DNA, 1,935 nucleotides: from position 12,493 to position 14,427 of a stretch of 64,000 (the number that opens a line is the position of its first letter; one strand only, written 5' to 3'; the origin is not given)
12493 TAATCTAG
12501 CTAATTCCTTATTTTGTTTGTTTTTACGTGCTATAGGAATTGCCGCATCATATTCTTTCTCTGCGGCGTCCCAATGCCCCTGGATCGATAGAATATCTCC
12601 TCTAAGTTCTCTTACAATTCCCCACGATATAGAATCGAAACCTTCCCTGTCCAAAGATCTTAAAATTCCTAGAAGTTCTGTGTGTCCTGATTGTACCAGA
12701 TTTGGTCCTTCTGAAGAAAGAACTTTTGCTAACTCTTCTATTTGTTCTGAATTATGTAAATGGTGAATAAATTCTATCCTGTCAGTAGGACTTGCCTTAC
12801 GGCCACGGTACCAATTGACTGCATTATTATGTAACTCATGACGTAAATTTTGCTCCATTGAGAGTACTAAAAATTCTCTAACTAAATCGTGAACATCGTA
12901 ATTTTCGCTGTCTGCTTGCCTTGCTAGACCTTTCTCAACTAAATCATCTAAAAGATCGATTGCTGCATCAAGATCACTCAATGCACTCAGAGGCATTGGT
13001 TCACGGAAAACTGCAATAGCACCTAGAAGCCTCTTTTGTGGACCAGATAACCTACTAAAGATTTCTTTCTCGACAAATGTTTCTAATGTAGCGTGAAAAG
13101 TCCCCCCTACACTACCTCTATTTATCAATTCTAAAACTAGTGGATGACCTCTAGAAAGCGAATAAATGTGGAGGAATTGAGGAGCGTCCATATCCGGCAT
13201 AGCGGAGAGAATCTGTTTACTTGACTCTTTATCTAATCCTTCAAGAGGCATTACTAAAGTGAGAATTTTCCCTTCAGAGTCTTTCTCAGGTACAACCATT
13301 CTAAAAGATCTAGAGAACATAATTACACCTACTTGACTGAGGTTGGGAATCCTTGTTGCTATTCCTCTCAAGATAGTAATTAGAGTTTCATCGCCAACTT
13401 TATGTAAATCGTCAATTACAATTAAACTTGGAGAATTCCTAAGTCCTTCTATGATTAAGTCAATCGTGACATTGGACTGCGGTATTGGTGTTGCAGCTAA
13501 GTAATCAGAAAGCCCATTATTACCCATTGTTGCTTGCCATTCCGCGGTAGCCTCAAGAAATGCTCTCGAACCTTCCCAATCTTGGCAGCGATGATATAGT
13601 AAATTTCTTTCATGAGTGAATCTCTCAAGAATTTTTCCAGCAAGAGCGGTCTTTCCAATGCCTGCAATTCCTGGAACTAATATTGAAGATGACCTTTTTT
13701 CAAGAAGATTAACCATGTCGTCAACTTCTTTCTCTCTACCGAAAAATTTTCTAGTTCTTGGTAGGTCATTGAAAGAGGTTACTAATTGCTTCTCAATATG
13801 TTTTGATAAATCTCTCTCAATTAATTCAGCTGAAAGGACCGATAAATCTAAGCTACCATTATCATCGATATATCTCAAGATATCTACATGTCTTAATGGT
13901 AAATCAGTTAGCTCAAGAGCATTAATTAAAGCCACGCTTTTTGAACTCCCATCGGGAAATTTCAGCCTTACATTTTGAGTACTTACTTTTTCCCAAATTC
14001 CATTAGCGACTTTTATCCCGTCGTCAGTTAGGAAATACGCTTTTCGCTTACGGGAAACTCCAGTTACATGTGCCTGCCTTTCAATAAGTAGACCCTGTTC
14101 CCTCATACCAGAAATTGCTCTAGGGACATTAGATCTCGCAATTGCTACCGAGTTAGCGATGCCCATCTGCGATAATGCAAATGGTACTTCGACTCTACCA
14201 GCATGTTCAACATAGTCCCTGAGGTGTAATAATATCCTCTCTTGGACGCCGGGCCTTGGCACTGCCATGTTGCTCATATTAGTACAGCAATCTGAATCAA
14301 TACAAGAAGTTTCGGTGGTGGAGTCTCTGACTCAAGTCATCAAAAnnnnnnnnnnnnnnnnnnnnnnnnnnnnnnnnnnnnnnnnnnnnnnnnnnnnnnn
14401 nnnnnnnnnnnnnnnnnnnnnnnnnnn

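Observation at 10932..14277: wHTH-STAND ATPase-TPR protein convergent with an MBL-fold hydrolase, directly upstream of the surface-protein genes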

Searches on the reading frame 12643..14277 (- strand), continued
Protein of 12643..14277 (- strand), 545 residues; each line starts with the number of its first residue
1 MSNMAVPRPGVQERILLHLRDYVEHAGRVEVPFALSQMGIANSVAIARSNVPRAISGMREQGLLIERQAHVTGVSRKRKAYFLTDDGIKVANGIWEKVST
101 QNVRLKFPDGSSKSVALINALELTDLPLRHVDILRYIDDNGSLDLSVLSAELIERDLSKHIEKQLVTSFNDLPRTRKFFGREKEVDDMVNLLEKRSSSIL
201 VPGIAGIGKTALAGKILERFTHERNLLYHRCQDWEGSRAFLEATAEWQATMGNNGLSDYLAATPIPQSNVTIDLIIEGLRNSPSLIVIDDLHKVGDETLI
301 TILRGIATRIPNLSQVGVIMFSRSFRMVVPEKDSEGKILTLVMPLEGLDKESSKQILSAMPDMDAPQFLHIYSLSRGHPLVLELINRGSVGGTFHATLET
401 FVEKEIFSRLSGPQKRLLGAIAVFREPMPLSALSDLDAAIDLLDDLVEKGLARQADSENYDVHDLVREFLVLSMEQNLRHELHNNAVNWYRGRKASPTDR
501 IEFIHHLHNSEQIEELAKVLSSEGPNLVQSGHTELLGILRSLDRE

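Call 55: find_encoding_contigs(protein=P0480, flank=9000, max_places=1)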
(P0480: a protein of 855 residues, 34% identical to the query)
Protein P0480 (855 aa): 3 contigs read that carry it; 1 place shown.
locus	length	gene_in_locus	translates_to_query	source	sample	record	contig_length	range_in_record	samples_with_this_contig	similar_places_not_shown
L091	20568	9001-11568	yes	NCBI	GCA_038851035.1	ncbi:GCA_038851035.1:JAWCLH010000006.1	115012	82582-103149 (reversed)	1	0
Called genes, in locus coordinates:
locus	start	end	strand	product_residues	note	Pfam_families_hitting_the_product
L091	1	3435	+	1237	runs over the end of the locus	-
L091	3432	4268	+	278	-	PF06745:ATPase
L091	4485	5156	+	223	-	PF01917:Flagellin_arch-type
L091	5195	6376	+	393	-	PF05377:FlaC_arch, PF04659:Arch_fla_DE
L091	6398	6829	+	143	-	PF01917:Flagellin_arch-type (weak)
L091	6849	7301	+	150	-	PF01917:Flagellin_arch-type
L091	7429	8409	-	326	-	PF13088:BNR_2 (faint)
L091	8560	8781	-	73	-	-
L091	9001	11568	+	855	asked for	PF00931:NB-ARC (weak), PF01637:ATPase_2 (weak), PF05729:NACHT (faint), PF13191:AAA_16, PF13401:AAA_22 (weak), PF20720:nSTAND3 (weak), PF17874:TPR_MalT, PF13424:TPR_12, +11 more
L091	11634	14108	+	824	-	PF13191:AAA_16, PF13174:TPR_6 (faint), PF13432:TPR_16 (faint), PF13424:TPR_12, PF14938:SNAP (weak), PF13424:TPR_12, PF17874:TPR_MalT, PF13424:TPR_12, +7 more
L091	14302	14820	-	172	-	PF00252:Ribosomal_L16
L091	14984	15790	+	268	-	PF05345:He_PIG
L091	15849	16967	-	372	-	PF00091:Tubulin, PF12327:FtsZ_C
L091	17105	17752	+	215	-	-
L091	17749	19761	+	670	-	PF01702:TGT, PF17884:DUF5591 (weak), PF14810:TGT_C2, PF01472:PUA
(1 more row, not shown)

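Call 68: find_encoding_contigs(protein=P0419, flank=9000, max_places=1)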
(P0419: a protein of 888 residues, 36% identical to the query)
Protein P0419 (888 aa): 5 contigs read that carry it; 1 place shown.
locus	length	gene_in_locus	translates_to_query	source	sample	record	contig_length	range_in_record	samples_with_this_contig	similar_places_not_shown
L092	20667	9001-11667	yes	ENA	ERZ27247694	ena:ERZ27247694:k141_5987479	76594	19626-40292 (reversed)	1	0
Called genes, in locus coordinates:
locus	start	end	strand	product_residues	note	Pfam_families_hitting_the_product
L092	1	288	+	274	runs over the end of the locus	-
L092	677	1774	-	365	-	PF01544:CorA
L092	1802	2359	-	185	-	PF13302:Acetyltransf_3, PF00583:Acetyltransf_1 (weak)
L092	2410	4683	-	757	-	PF12773:DZR (weak), PF13240:Zn_Ribbon_1 (faint), PF13248:Zn_ribbon_3 (faint)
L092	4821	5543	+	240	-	-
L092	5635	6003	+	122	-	PF03259:Robl_LC7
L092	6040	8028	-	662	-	PF00270:DEAD, PF04851:ResIII (faint), PF06733:DEAD_2, PF06777:HBB, PF13307:Helicase_C_2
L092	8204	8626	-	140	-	PF19479:DUF6015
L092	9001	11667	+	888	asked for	PF01637:ATPase_2 (weak), PF13191:AAA_16, PF20703:nSTAND1 (weak), PF25201:nSTAND6 (weak), PF00931:NB-ARC, PF13401:AAA_22, PF17874:TPR_MalT, PF13424:TPR_12, +8 more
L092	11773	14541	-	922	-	PF06832:BiPBP_C (faint), PF17963:Big_9, PF22352:K319L-like_PKD (faint), PF17803:Cadherin_4 (weak), PF17892:Cadherin_5, PF17963:Big_9 (weak), PF00801:PKD (weak)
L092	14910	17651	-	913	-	PF17803:Cadherin_4 (faint), PF17963:Big_9 (weak), PF18911:PKD_4 (faint), PF00801:PKD (faint), PF17892:Cadherin_5 (weak), PF06832:BiPBP_C (faint)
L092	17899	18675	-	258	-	PF00899:ThiF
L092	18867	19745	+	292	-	PF01637:ATPase_2 (weak), PF07088:GvpD_P-loop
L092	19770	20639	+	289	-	-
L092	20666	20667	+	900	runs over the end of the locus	PF14417:MEDS (faint), PF05625:PAXNEB (faint), PF23365:DUF7090 (faint), PF06745:ATPase, PF24336:DUF7504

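Call 69: find_encoding_contigs(protein=P0442, flank=9000, max_places=1)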
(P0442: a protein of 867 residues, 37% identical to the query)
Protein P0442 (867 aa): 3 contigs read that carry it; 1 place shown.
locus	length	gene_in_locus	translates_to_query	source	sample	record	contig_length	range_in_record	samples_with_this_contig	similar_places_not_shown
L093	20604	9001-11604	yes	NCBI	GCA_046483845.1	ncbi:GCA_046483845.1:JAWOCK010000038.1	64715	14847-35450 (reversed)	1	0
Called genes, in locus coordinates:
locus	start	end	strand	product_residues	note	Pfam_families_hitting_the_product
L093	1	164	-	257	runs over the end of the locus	PF12697:Abhydrolase_6, PF00561:Abhydrolase_1 (weak)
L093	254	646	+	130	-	PF04304:DUF454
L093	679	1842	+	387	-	PF09587:PGA_cap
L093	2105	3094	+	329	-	PF01040:UbiA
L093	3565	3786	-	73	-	PF26485:DUF8156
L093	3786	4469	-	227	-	-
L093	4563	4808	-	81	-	-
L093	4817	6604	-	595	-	PF01321:Creatinase_N, PF16189:Creatinase_N_2, PF00557:Peptidase_M24, PF16188:Peptidase_M24_C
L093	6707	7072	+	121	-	PF01205:Impact_N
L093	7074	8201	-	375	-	PF13439:Glyco_transf_4 (faint), PF20706:GT4-conflict (weak), PF00534:Glycos_transf_1, PF13692:Glyco_trans_1_4, PF13524:Glyco_trans_1_2 (weak)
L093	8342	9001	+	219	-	PF05763:DUF835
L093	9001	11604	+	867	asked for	PF00931:NB-ARC, PF01637:ATPase_2, PF13191:AAA_16, PF24883:NPHP3_N (weak), PF13401:AAA_22, PF17874:TPR_MalT, PF13424:TPR_12, PF13424:TPR_12, +10 more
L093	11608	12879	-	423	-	PF16450:Prot_ATP_ID_OB_C, PF07724:AAA_2 (weak), PF13191:AAA_16 (faint), PF00004:AAA, PF17862:AAA_lid_3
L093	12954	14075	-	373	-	PF02073:Peptidase_M29 (faint), PF26233:NicX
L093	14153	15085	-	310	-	-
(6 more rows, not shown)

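Call 70: find_encoding_contigs(protein=P0465, flank=9000, max_places=1)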
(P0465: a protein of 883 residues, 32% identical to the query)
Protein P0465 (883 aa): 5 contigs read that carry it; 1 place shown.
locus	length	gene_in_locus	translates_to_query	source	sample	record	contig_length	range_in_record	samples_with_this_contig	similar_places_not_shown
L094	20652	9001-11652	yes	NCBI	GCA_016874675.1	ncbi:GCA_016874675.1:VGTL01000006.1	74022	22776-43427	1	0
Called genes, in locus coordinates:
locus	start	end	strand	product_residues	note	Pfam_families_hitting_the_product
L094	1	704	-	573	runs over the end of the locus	PF00890:FAD_binding_2, PF01134:GIDA (faint), PF01266:DAO (weak), PF03486:HI0933_like (faint), PF07992:Pyr_redox_2 (weak), PF12831:FAD_oxidored (weak), PF02910:Succ_DH_flav_C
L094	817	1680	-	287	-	PF02754:CCG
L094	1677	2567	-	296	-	PF13085:Fer2_3, PF13183:Fer4_8, PF13534:Fer4_17 (weak)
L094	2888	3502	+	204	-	PF00081:Sod_Fe_N, PF02777:Sod_Fe_C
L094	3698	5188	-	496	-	-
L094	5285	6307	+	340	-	PF04055:Radical_SAM, PF06463:Mob_synth_C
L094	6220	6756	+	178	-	PF02391:MoaE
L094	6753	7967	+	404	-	PF03453:MoeA_N, PF00994:MoCF_biosynth, PF03454:MoeA_C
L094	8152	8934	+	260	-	PF03205:MobB, PF04060:FeS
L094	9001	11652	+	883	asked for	PF13545:HTH_Crp_2 (faint), PF13432:TPR_16 (faint), PF13374:TPR_10 (faint), PF01637:ATPase_2 (faint), PF13191:AAA_16, PF13401:AAA_22, PF13424:TPR_12, PF17874:TPR_MalT, +5 more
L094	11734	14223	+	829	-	PF13191:AAA_16, PF07719:TPR_2 (faint), PF14938:SNAP (faint), PF17874:TPR_MalT (weak), PF13424:TPR_12, PF17874:TPR_MalT, PF13432:TPR_16 (weak), PF13424:TPR_12, +8 more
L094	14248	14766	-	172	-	PF00252:Ribosomal_L16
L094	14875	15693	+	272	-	PF05345:He_PIG, PF17963:Big_9 (faint)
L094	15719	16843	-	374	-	PF00091:Tubulin, PF12327:FtsZ_C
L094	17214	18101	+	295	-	PF00763:THF_DHG_CYH, PF02882:THF_DHG_CYH_C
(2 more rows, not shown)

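Call 77: search_protein_families(library=pfam, proteins=[L081:12527-12994:-, L081:12991-15216:-, L081:15213-16298:-, L081:16350-17174:-], max_evalue=0.05)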
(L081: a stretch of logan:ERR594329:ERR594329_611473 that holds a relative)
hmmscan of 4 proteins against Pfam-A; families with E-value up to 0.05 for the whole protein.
L081:12527-12994:- (155 aa): 0 families

L081:12991-15216:- (741 aa): 1 family
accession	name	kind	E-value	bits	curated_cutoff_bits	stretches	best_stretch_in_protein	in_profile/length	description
PF23960.2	DUF7289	-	1.9e-05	24.7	27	1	11-80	2-71/238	Family of unknown function (DUF7289)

L081:15213-16298:- (361 aa): 2 families
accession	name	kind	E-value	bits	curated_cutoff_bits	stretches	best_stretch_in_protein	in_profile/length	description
PF23960.2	DUF7289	-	1.3e-05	25.3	27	1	26-85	1-60/238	Family of unknown function (DUF7289)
PF07790.16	Pilin_N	-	0.025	15.9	25.2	0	26-54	1-29/78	Archaeal Type IV pilin, N-terminal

L081:16350-17174:- (274 aa): 5 families
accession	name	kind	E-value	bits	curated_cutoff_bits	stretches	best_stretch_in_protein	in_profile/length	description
PF00753.33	Lactamase_B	-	3.2e-13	50.5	22.7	1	10-112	2-97/196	Metallo-beta-lactamase superfamily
PF12706.13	Lactamase_B_2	-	5.9e-13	49.3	27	1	26-214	3-199/200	Beta-lactamase superfamily domain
PF13483.12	Lactamase_B_3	-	0.0019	18.6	24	1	15-119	8-82/160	Beta-lactamase superfamily domain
PF23023.1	Anti-Pycsar_Apyc1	-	0.002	18.1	50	1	7-67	7-70/250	Anti-Pycsar protein Apyc1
PF16661.11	Lactamase_B_6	-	0.02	14.7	27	1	18-70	1-55/193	Metallo-beta-lactamase superfamily domain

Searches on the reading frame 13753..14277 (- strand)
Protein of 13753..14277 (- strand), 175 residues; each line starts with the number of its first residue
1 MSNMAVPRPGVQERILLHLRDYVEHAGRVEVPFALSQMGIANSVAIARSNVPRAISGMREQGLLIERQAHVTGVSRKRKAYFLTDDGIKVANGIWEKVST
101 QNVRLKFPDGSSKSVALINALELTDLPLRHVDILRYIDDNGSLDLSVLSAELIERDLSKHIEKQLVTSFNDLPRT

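Call 63: predict_structure(alignment_id=A3)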
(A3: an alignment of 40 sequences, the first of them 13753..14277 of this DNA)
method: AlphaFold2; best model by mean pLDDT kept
length: 175 residues; sequences in the alignment: 40
mean_pLDDT: 83.3   pTM: 0.77
mean pLDDT of the five models: 83.3, 83.3, 80.4, 79.0, 78.5
residues with pLDDT >= 90: 72; 70-90: 77; 50-70: 12; < 50: 14
segments of 3 or more residues with pLDDT < 50: 1-4, 161-166, 171-173
pLDDT, mean of each block of 10 residues (from residue 1): 61 93 91 91 85 93 95 88 97 92 89 90 82 84 84 68 47 52
secondary structure, 60 per line:
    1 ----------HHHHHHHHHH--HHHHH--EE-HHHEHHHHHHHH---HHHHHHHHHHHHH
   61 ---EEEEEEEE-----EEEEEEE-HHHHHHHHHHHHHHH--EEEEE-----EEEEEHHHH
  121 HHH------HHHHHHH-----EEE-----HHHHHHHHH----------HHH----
elements in order: H11-20 H23-27 H37-44 H48-60 E64-71 E77-83 H85-99 E102-106 E112-116 H117-123 H130-136 E142-144 H150-158

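Call 65: fold_search(model_id=the predicted structure, library=pdb)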
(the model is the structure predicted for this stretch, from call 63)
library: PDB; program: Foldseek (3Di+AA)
matches with E <= 10: 1355; with E <= 0.001: 0
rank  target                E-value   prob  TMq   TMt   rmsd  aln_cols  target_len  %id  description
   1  5yhz                  1.6e-03  1.00  0.38  0.45   4.5        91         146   22  Structure of Lactococcus lactis ZitR, E41A mutant (released 2017-12-06)
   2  5yhy                  1.7e-03  1.00  0.39  0.46   5.3        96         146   23  Structure of Lactococcus lactis ZitR, C30S mutant (released 2017-12-06)
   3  4l9n_B                2.6e-03  1.00  0.34  0.42   4.1        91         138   16  Crystal structure of MepR A103V mutant from multidrug resistant S. aureus clinical isolate (released 2013-09-11)
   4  5yi1                  3.2e-03  1.00  0.39  0.51   2.2        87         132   23  Structure of Lactococcus lactis ZitR, C30AH42A mutant in apo form (released 2017-12-06)
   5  3eco_A                3.2e-03  1.00  0.40  0.51   3.2        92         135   18  Crystal structure of MepR, a transcription regulator of the Staphylococcus aureus multidrug efflux pump MepA (released 2009-02-10)
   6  5fb2_A                3.2e-03  1.00  0.38  0.48   3.2        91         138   19  S. aureus MepR F27L Mutant bound to oligodeoxyribonucleotide (released 2016-12-14)
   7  1lj9_A                3.2e-03  1.00  0.35  0.41   7.7       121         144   20  The crystal structure of the transcriptional regulator SlyA (released 2003-01-21)
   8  2e1n_A                3.2e-03  1.00  0.33  0.46   4.8        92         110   16  Crystal structure of the Cyanobacterium circadian clock modifier Pex (released 2006-11-28)
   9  5yi0_A                3.6e-03  1.00  0.38  0.45   2.4        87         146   23  Structure of Lactococcus lactis ZitR, C30AH42A mutant (released 2017-12-06)
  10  5ffx_D                3.6e-03  1.00  0.38  0.48   3.1        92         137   17  S. aureus MepR G34K Mutant (released 2016-12-21)
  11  5yhx_M                3.8e-03  1.00  0.36  0.43   5.4        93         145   22  Structure of Lactococcus lactis ZitR, wild type (released 2017-12-06)
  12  4lll_M                4.0e-03  1.00  0.40  0.55   2.6        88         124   18  Crystal structure of S. aureus MepR-DNA complex (released 2014-05-14)
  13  6fi9_A                4.3e-03  1.00  0.38  0.45   2.7        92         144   26  Crystal Structure of a zinc-responsive MarR family member, Lactococcus lactis ZitR (released 2019-02-20)
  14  6dk4_A                4.8e-03  0.99  0.28  0.35  12.7       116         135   14  Crystal structure of Campylobacter jejuni peroxide stress regulator (released 2018-06-13)
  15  1lj9_B                5.1e-03  1.00  0.35  0.42   7.6       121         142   20  The crystal structure of the transcriptional regulator SlyA (released 2003-01-21)
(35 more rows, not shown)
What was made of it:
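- On PH0952 clade (archaeal wHTH-NOD-arm-TPR predicted transcription factors): The aa 1-175 model has pLDDT 83, and its best folds are MarR/PadR regulators (calls 63, 65).
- On Avs / AVAST and other defence STANDs (PADLOC, nSTAND1-6): The effector is a wHTH (call 65).
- Its best structural matches are all DNA-binding MarR/PadR wHTH regulators, several solved with DNA (calls 63, 65). The N-terminus is a wHTH (calls 63, 65).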
